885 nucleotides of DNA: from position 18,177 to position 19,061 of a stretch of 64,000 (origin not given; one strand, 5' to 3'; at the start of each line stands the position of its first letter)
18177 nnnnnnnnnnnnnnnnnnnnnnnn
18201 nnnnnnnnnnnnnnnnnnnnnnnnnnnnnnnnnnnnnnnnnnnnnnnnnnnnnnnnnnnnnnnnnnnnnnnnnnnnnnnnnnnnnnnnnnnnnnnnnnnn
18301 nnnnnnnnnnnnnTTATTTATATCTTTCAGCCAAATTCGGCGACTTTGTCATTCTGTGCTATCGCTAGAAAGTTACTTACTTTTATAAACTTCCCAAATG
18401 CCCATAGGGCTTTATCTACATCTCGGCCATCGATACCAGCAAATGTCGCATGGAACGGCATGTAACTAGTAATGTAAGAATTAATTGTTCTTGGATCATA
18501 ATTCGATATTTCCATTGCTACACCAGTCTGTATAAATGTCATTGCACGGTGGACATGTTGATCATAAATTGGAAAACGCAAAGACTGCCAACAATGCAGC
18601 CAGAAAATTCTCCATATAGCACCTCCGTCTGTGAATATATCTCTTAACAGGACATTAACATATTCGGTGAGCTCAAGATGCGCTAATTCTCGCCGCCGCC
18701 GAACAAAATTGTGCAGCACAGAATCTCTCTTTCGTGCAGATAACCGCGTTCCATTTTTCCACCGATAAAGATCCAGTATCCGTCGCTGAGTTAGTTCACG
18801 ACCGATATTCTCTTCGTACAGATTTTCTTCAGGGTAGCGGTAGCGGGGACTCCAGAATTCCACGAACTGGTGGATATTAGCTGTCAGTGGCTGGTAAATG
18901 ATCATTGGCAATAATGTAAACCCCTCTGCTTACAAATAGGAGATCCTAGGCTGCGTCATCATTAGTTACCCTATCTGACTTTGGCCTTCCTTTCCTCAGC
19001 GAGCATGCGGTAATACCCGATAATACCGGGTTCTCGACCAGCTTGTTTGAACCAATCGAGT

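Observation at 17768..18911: Two-gene cassette (unrecognised 194-aa protein plus minimal PD-(D/E)xK nuclease) occupying the portal-gene slot downstream of terL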

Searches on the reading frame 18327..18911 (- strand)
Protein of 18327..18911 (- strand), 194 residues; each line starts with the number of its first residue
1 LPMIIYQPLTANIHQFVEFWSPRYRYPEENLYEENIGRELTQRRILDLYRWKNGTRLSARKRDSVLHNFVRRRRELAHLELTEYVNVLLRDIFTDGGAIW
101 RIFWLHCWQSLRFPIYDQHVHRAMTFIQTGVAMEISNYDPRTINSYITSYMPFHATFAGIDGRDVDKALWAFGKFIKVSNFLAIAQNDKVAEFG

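Call 3: search_protein_families(library=pfam, proteins=[window:18327-18911:-], max_evalue=0.1)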
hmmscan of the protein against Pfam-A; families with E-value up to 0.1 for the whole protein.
window:18327-18911:- (194 aa): 0 families

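Call 4: search_protein_families(library=ncbifam, proteins=[window:18327-18911:-], max_evalue=0.1)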
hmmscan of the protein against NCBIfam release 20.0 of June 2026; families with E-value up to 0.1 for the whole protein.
window:18327-18911:- (194 aa): 1 family
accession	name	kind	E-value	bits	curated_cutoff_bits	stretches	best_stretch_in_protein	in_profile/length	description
NF007902.0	PRK10611.1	equivalog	0.006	15.8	435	1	42-92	27-77/287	protein-glutamate O-methyltransferase CheR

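Call 5: search_protein_families(library=padloc, proteins=[window:18327-18911:-], max_evalue=0.1)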
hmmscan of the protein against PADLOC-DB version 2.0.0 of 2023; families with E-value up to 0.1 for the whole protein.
window:18327-18911:- (194 aa): 0 families

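Call 6: search_protein_families(library=phrogs, proteins=[window:18327-18911:-], max_evalue=0.1)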
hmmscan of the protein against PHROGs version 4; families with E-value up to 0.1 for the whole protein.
window:18327-18911:- (194 aa): 2 families
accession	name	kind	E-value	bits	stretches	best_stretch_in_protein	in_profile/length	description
phrog_24903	-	unknown function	0.014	15.9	1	42-90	12-60/271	-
phrog_28382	-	unknown function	0.1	13.9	0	107-139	16-48/61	-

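Call 7: find_homologous_proteins(query=window:18327-18911:-)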
Query window:18327-18911:- (194 aa): 678 proteins with E <= 0.001 among 725 candidates; the best 120 are listed.
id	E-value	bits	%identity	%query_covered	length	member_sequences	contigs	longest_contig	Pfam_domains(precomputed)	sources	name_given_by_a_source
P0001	9.9e-129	445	100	99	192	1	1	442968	-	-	-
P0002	1.5e-81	291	70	97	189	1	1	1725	-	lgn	-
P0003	2.0e-79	284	68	97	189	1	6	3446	-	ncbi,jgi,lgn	jgi:hypothetical protein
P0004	2.9e-79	284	68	97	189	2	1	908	-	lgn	-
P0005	8.5e-77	276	67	95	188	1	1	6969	-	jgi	jgi:hypothetical protein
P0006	2.1e-75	271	65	97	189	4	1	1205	-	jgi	jgi:hypothetical protein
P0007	2.2e-75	271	66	94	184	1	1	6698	-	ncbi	-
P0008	2.2e-75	271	66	97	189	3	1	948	-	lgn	-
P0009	4.1e-75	270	66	94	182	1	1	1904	-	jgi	jgi:hypothetical protein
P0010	1.9e-74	268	64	97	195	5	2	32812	-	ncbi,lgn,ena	-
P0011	3.2e-74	267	64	97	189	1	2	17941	-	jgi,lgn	jgi:hypothetical protein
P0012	4.6e-74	267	64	97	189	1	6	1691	-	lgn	-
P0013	6.1e-74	266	66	92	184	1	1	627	-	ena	-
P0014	1.2e-73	265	65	96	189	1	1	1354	-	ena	-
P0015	2.2e-73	264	62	97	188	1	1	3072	-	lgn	-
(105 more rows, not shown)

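Call 14: search_solved_structures(query=A1, max_evalue=10, show_alignments=2)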
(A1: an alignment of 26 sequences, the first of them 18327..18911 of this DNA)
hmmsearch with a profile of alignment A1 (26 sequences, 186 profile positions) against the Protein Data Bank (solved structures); distinct sequences matched with E-value up to 10: 2.
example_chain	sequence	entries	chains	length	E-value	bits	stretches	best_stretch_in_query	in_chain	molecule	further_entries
8x70_A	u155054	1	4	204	0.24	14.6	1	81-145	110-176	Gamma-interferon-inducible protein 16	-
2oq0_A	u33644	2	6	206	0.25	14.6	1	81-145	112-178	Gamma-interferon-inducible protein Ifi-16 | Gamma-interferon-inducible protein 16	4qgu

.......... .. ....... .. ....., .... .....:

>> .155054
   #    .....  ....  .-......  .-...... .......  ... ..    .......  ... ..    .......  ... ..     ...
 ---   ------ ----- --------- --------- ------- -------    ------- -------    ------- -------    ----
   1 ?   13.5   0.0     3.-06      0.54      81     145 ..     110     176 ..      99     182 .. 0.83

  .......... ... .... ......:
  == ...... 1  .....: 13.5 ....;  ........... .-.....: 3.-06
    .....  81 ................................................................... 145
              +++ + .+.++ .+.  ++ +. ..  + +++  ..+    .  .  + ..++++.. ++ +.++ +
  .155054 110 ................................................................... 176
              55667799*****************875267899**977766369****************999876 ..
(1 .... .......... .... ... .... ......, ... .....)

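Call 16: find_related_loci(query=A1, collection=genome_contigs, flank=10000)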
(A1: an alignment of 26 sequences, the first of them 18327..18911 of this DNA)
Query A1 (194 aa) in genome_contigs; peptide patterns used: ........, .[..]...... (x = any residue, [..] = any of these).
121 stretches matched a pattern; 46 encode a relative of the query (tblastn E <= 1e-3); 46 distinct loci.
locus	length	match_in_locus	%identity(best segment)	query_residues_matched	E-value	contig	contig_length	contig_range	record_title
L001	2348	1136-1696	68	1-188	2e-86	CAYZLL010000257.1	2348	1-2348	MAG TPA_asm: uncultured Smithella sp. isolate SRP192927_co1_877 genome assembly, contig: NODE_155497_length_2348_cov_10.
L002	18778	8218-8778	60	1-188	3e-74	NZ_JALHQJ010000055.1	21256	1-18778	MAG: Nitrosomonas sp. isolate bin.83 c_000000010321, whole genome shotgun sequence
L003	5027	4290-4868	62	1-194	8e-74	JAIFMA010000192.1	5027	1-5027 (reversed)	MAG: Rhodoferax sp. isolate bin_246 scaffold_92355, whole genome shotgun sequence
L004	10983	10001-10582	61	1-188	9e-72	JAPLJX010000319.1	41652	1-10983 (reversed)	MAG: Deltaproteobacteria bacterium isolate LacPavin_0818_WC55_MAG_56_7 LacPavin_0818_WC55_scaffold_398187, whole genome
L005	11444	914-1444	63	1-177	3e-71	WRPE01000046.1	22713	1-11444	MAG: Syntrophaceae bacterium isolate X3_MaxBin.011 scaffold_1261, whole genome shotgun sequence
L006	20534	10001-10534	60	3-181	5e-67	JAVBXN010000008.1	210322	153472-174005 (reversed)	MAG: Pelobacter sp. isolate GS8 23, whole genome shotgun sequence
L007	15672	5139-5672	59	3-181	1e-65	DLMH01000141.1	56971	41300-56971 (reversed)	MAG TPA_asm: Candidatus Acidiferrum typicum isolate UBA7541 UBA7541_contig_1006, whole genome shotgun sequence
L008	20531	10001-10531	58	3-181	7e-65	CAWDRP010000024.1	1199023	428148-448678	MAG: uncultured Acidobacteriota bacterium isolate MFD04492.bin.1.1 genome assembly, contig: contig_9248, whole genome sh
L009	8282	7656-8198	55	3-184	9e-64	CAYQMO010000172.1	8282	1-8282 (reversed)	MAG TPA_asm: uncultured Geobacter sp. isolate SRP272421_co2_203 genome assembly, contig: NODE_33307_length_8282_cov_5.51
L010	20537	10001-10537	56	1-181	2e-63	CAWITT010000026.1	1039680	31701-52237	MAG: uncultured Acidobacteriaceae bacterium isolate MFD09671.bin.1.200 genome assembly, contig: contig_8139, whole genom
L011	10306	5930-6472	46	2-181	3e-50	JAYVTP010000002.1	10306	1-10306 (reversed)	MAG: Pseudolysobacter sp. isolate GL74_UP_concoct_263 GL74_UP_concoct_263_1, whole genome shotgun sequence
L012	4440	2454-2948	49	15-181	2e-47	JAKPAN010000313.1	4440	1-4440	MAG: Pseudomonadota bacterium isolate USSF_maxbin.112 k201_849068, whole genome shotgun sequence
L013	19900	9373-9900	60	1-177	7e-67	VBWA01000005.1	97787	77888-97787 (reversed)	MAG: Rhodocyclaceae bacterium isolate X1_MaxBin.001 scaffold_42, whole genome shotgun sequence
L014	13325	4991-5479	45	11-176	3e-47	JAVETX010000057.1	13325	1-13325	MAG: Sulfurimonas sp. isolate BF2_25 NODE_2513_length_13325_cov_4.142371_Biofilm2, whole genome shotgun sequence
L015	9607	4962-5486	44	2-177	8e-47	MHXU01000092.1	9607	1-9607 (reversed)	MAG: Planctomycetes bacterium GWC2_45_44 gwc2_scaffold_26403, whole genome shotgun sequence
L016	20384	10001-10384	45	1-181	3e-46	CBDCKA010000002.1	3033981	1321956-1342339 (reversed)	MAG: Terriglobia bacterium isolate 31ff0249-533e-4473-91ae-22163d2f2002 genome assembly, contig: contig_2, whole genome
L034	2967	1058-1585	41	10-190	3e-34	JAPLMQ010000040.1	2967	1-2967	MAG: Planctomycetota bacterium isolate LacPavin_0920_WC57_MAG_68_11 LacPavin_0920_WC57_scaffold_362693, whole genome sho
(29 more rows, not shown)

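Call 21: find_related_loci(query=A1, collection=viral_contigs, flank=8000)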
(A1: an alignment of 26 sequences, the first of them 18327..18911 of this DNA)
Query A1 (194 aa) in viral_contigs; peptide patterns used: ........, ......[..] (x = any residue, [..] = any of these).
46 stretches matched a pattern, but none encodes a relative of the query by tblastn (E <= 1e-3).

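Call 24: predict_structure(alignment_id=A1)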
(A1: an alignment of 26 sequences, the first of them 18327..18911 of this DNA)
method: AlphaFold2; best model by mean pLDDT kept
length: 194 residues; sequences in the alignment: 26
mean_pLDDT: 86.4   pTM: 0.83
mean pLDDT of the five models: 86.4, 84.7, 84.5, 81.2, 81.1
residues with pLDDT >= 90: 119; 70-90: 52; 50-70: 11; < 50: 12
segments of 3 or more residues with pLDDT < 50: 184-194
pLDDT, mean of each block of 10 residues (from residue 1): 67 97 87 89 93 89 91 81 80 86 92 94 95 92 95 97 97 88 48 38
secondary structure, 60 per line:
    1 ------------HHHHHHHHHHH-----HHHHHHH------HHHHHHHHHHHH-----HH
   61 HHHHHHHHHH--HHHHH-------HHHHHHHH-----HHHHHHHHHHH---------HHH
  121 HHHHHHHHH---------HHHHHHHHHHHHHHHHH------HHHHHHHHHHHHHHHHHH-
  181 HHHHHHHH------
elements in order: H13-23 H29-35 H42-53 H59-70 H73-77 H85-92 H98-108 H118-129 H139-155 H162-179 H181-188

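Call 28: fold_search(model_id=the predicted structure, library=pdb)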
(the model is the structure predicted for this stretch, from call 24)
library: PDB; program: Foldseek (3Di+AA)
matches with E <= 10: 63; with E <= 0.001: 0
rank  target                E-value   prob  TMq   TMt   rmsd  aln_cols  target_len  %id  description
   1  3knt_A                2.7e-01  0.77  0.43  0.40   8.2       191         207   12  Crystal structure of Methanocaldococcus jannaschii 8-oxoguanine glycosylase/lyase in complex with 15mer DNA containing (released 2010-02-02)
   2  1weg                  9.0e-01  0.28  0.37  0.33   8.1       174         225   14  Catalytic Domain Of Muty From Escherichia Coli K142A Mutant (released 2004-09-21)
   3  1kg6                  1.1e+00  0.23  0.36  0.33   9.0       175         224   16  Crystal structure of the K142R mutant of E.coli MutY (core fragment) (released 2002-11-26)
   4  1wef                  1.2e+00  0.18  0.33  0.30   9.1       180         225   14  Catalytic Domain Of Muty From Escherichia Coli K20A Mutant (released 2004-09-21)
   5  1kg5                  1.2e+00  0.28  0.40  0.36   7.7       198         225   15  Crystal structure of the K142Q mutant of E.coli MutY (core fragment) (released 2002-11-26)
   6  8dwf_D                1.4e+00  0.28  0.39  0.25   8.6       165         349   16  Glycosylase MutY variant E43S in complex with DNA containing d(8-oxo-G) paired with substrate adenine (released 2023-08-09)
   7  8dwf_A                1.5e+00  0.38  0.45  0.28   6.7       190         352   14  Glycosylase MutY variant E43S in complex with DNA containing d(8-oxo-G) paired with substrate adenine (released 2023-08-09)
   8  1kg4                  1.5e+00  0.18  0.36  0.32   8.8       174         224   16  Crystal structure of the K142A mutant of E. coli MutY (core fragment) (released 2002-11-26)
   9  4ypr_B                1.8e+00  0.30  0.44  0.28   6.6       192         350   14  Crystal Structure of D144N MutY bound to its anti-substrate (released 2015-05-27)
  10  7ef9_A                2.2e+00  0.30  0.46  0.26   6.0       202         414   11  Crystal structure of mouse MUTYH in complex with DNA containing AP site analogue:8-oxoG (Form II) (released 2021-06-23)
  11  3n0u_A                2.2e+00  0.28  0.42  0.40   8.4       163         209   18  Crystal structure of Tm1821, the 8-oxoguanine DNA glycosylase of Thermotoga maritima (released 2011-04-06)
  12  5kn8_A                2.2e+00  0.21  0.39  0.36   8.2       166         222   13  MutY N-terminal domain in complex with undamaged DNA (released 2017-02-08)
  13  8dvy_A                2.2e+00  0.18  0.37  0.23  10.1       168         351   14  DNA glycosylase MutY variant N146S in complex with DNA containing d(8-oxo-G) paired with an enzyme-generated abasic si (released 2022-11-30)
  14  7ef8_A                2.2e+00  0.18  0.38  0.21  10.4       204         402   12  Crystal structure of mouse MUTYH in complex with DNA containing AP site analogue:8-oxoG (Form I) (released 2021-06-23)
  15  8dwd_A                2.3e+00  0.25  0.44  0.28   6.5       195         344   14  Adenine glycosylase MutY variant E43S in complex with DNA containing d(8-oxo-G) paired with an AP site generated by th (released 2023-08-09)
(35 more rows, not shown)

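Call 35: search_protein_families(library=pfam, alignment_id=A3, max_evalue=0.00001)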
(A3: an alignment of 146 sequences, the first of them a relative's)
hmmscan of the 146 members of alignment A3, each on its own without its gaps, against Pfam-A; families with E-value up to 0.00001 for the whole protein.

A. member 1, L001:33-572:+ (179 aa): 1 family
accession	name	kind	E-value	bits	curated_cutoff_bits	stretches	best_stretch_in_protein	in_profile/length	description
PF02732.21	ERCC4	-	1.5e-13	51.3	24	1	42-142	23-128/140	ERCC4 domain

B. families by the number of members that match (of 146 scanned): 106 families (the first 25 are shown)
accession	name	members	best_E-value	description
PF13489.12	Methyltransf_23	3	2.8e-12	Methyltransferase domain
PF00872.24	Transposase_mut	2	1.8e-111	Transposase, Mutator family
PF00005.33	ABC_tran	2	4.8e-56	ABC transporter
PF04231.19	Endonuclease_1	2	1.5e-18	Endonuclease I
PF13304.12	AAA_21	2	1.7e-15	AAA domain, putative AbiEii toxin, Type IV TA system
PF13649.12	Methyltransf_25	2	1.5e-10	Methyltransferase domain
PF08241.18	Methyltransf_11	2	5.5e-08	Methyltransferase domain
PF13470.12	PIN_3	2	1.1e-06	PIN domain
PF12127.13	FloA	1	2.9e-143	Flotillin-like protein FloA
PF00224.27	PK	1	6.2e-111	Pyruvate kinase, barrel domain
PF17392.7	Urocanase_C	1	5.3e-95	Urocanase C-terminal domain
PF01175.24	Urocanase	1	5.1e-89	Urocanase Rossmann-like domain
PF02610.21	AraA_N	1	2.2e-87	L-arabinose isomerase N-terminal domain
PF01977.22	UbiD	1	4.9e-81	3-octaprenyl-4-hydroxybenzoate carboxy-lyase Rift-related domain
PF10127.15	RlaP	1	3.5e-80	RNA repair pathway DNA polymerase beta family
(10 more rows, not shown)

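Call 36: search_protein_families(library=padloc, alignment_id=A3, max_evalue=0.00001)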
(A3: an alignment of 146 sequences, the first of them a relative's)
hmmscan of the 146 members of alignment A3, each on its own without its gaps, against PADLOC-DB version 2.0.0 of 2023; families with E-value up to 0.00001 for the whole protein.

A. member 1, L001:33-572:+ (179 aa): 0 families

B. families by the number of members that match (of 146 scanned): 102 families (the first 25 are shown)
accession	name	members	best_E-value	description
PDLC04135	mad3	2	1.1e-49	mads_3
PDLC04140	mad8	2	7.2e-19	mads_8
PDLC02980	AriA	2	7.2e-17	-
PDLC04541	PDC-M25A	2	1.6e-07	-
PDLC04950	PDC-S19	1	2.6e-131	-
PDLC01136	RT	1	2.1e-80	RT (reverse transcriptase)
PDLC04948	PDC-S19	1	2.2e-55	-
PDLC02063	Cas1_IIIb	1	6.7e-49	-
PDLC03754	RT_UG17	1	1.5e-39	DRT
PDLC04031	PD-T4-3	1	1.4e-38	-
PDLC03688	HEase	1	2.4e-38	homing endonuclease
PDLC03698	HEase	1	9.6e-31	homing endonuclease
PDLC03766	Drt9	1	2.1e-28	DRT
PDLC04832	PDC-S03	1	1.2e-27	-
PDLC01607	RT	1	4.8e-27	"CAS-I,CAS-II,CAS-III,CAS-IV,CAS-V,CAS-VI; acquisition_associated"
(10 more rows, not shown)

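Call 54: search_protein_representatives(alignment_id=A1)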
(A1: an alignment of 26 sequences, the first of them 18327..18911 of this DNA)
Query: 26 sequences, 186 profile positions. Proteins with E-value up to 0.001 (for the whole library): 875; up to 1e-10: 506; up to 1e-30: 186. The best 150 are listed.
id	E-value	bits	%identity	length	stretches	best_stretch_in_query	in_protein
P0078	1.0e-84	299.6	-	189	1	1-182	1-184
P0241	8.6e-68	244.3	-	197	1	11-176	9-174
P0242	4.8e-64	232.1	-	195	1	1-177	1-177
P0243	8.6e-64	231.3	-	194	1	3-176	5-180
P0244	9.8e-63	227.9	-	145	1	46-184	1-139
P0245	6.0e-59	215.5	-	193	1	1-182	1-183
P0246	5.3e-58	212.4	-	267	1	2-183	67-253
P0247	1.6e-57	210.9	-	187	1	8-177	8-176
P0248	2.1e-56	207.2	-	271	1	7-177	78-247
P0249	3.9e-56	206.3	-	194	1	8-178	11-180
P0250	1.0e-54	201.7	-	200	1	1-182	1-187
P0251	2.1e-53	197.4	-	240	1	3-176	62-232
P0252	5.5e-53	196.1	-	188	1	7-179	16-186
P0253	7.3e-53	195.7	-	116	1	4-116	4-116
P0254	7.6e-53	195.6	-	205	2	35-119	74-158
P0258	1.9e-52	194.3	-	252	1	8-176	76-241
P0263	1.4e-51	191.5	-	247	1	3-176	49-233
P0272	1.1e-48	182.0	-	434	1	6-178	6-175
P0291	5.8e-46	173.2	-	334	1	11-178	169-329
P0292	6.0e-46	173.1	-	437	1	3-177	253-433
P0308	1.9e-42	161.7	-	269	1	7-178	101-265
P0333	2.6e-38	148.2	-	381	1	10-178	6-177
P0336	7.9e-38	146.6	-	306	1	13-178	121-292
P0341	1.6e-37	145.6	-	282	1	5-162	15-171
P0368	3.0e-35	138.2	-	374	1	9-146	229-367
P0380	1.7e-34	135.8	-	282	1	7-177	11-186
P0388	2.8e-34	135.1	-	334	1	10-177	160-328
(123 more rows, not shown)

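Call 55: search_protein_families(library=pfam, proteins=[P0272, P0292, P0291, P0333, P0368, P0388, P0336, P0341, P0380, P0308], max_evalue=0.01)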
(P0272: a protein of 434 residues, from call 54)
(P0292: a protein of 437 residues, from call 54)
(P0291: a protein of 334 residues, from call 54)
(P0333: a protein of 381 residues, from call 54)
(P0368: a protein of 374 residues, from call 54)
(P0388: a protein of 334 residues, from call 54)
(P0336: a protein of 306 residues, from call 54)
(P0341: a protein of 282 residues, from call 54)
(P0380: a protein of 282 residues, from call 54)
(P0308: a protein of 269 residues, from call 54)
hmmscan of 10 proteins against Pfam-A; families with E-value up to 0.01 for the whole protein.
P0272 (434 aa): 0 families

P0292 (437 aa): 1 family
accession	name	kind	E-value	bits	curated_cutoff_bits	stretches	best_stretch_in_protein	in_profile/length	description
PF03167.25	UDG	-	0.00012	22.7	24.3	1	36-186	8-121/141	Uracil DNA glycosylase superfamily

P0291 (334 aa): 0 families

P0333 (381 aa): 2 families
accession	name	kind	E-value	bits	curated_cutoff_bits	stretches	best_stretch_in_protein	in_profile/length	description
PF21818.3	DUF6884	-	3.2e-10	40.7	30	1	224-299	9-83/135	Family of unknown function (DUF6884)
PF03883.20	H2O2_YaaD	-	0.0021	18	29.6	1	248-301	97-155/236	Peroxide stress protein YaaA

P0368 (374 aa): 0 families

P0388 (334 aa): 0 families

P0336 (306 aa): 0 families

P0341 (282 aa): 0 families

P0380 (282 aa): 1 family
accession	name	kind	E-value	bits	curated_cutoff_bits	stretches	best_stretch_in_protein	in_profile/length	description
PF16318.11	DUF4957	-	0.0012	19.1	30.8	1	182-256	62-137/142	Domain of unknown function (DUF4957)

P0308 (269 aa): 0 families

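Call 60: search_solved_structures(query=A5, max_evalue=10, show_alignments=3)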
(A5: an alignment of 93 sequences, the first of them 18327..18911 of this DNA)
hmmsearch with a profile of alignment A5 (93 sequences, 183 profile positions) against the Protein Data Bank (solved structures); distinct sequences matched with E-value up to 10: 4.
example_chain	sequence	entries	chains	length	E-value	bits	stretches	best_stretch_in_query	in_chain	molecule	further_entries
3ofg_A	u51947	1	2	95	0.018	18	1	8-74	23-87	Boca/mesd chaperone for ywtd beta-propeller-egf protein 1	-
4n83_A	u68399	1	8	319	0.33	13.9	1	27-88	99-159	Ribonucleoside-diphosphate reductase subunit beta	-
6qo5_A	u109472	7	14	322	1.5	11.7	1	27-83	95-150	Ribonucleoside-diphosphate reductase subunit beta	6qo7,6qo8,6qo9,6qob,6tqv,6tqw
6tqx_A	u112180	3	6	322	1.5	11.7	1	27-83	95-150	Ribonucleoside-diphosphate reductase subunit beta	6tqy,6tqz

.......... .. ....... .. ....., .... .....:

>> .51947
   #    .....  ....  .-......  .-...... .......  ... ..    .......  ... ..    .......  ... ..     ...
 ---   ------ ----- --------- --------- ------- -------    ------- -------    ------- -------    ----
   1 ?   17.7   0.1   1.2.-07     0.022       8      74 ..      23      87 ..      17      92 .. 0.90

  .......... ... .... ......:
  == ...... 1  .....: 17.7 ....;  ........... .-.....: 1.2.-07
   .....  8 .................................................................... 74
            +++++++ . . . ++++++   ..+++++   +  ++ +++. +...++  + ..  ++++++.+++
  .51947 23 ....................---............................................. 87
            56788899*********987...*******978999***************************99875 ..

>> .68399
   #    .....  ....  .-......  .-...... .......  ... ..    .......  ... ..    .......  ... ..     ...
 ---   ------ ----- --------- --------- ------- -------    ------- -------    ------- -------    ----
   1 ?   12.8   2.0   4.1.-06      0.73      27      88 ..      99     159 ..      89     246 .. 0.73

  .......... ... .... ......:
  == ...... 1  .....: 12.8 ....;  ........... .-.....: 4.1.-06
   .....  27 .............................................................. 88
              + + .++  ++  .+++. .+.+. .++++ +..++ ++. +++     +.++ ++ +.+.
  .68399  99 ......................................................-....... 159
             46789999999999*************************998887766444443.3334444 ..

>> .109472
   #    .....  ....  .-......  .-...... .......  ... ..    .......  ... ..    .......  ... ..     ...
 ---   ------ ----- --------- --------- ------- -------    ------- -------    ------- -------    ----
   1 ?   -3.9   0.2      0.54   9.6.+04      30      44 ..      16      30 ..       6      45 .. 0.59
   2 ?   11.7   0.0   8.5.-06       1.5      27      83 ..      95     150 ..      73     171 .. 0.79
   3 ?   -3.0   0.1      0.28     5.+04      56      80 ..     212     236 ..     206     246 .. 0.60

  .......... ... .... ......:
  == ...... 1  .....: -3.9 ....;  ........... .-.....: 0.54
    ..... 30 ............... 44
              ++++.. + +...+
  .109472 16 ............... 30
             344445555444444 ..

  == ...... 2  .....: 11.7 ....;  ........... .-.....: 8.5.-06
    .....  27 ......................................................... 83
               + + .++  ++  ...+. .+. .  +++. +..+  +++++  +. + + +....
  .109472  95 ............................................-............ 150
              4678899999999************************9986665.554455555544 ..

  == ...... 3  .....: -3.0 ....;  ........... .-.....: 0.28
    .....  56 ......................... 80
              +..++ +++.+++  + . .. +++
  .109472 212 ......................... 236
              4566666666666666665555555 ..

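Call 65: find_encoding_contigs(protein=P0002, flank=5000, max_places=4)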
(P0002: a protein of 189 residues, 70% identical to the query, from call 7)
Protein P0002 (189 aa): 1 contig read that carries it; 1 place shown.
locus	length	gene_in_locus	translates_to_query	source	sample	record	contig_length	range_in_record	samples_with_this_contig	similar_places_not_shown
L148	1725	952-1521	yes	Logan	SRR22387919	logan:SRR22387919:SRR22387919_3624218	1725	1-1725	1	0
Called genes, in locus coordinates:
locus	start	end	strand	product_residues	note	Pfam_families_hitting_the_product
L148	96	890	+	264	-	-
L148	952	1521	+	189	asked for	-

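Call 66: find_encoding_contigs(protein=P0005, flank=5000, max_places=4)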
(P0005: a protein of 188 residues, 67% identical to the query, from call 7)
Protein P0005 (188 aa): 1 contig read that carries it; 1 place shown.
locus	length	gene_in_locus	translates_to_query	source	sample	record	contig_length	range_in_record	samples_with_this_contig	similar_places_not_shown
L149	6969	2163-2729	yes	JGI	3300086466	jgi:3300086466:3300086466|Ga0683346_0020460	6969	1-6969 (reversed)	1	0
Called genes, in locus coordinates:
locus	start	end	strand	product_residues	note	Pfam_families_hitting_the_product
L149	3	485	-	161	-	?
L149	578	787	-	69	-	-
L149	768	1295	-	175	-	PF00589:Phage_integrase (weak)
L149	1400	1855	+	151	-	-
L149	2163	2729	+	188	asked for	-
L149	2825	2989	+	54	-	-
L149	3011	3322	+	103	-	-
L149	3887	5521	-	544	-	PF00664:ABC_membrane, PF00005:ABC_tran (weak)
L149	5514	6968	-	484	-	?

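Call 67: find_encoding_contigs(protein=P0007, flank=5000, max_places=4)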
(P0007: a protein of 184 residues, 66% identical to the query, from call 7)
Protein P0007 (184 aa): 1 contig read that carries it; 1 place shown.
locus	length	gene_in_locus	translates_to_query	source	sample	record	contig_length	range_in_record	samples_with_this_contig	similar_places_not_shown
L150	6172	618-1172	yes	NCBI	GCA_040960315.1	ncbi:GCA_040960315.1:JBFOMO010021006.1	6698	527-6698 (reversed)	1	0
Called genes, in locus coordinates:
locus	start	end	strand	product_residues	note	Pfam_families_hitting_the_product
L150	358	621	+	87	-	-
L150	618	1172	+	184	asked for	-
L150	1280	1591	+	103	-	-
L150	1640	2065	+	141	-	PF10137:CAP12-PCTIR_TIR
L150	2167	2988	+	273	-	PF25164:CoiA_N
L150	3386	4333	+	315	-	PF01555:N6_N4_Mtase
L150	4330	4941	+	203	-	PF09195:Endonuc-BglII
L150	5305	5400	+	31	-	-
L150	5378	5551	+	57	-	-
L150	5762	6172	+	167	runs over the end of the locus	PF01909:NTP_transf_2, PF18765:Polbeta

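Call 86: search_protein_families(library=pfam, proteins=[L016:9989-11026:+, L034:728-1618:+, P0246, P0248, P0251, P0258, P0263], max_evalue=0.01)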
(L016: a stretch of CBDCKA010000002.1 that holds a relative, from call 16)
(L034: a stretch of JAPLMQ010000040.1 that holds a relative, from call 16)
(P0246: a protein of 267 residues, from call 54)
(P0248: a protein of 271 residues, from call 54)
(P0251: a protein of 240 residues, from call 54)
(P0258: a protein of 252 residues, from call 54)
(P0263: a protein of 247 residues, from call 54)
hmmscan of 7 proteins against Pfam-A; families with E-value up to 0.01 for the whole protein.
L016:9989-11026:+ (345 aa): 1 family
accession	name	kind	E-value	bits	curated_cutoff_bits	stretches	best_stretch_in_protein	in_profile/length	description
PF18864.6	AbiTii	-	7e-15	56.1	27.6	1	155-290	15-157/189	AbiTii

L034:728-1618:+ (296 aa): 0 families

P0246 (267 aa): 0 families

P0248 (271 aa): 0 families

P0251 (240 aa): 0 families

P0258 (252 aa): 0 families

P0263 (247 aa): 0 families
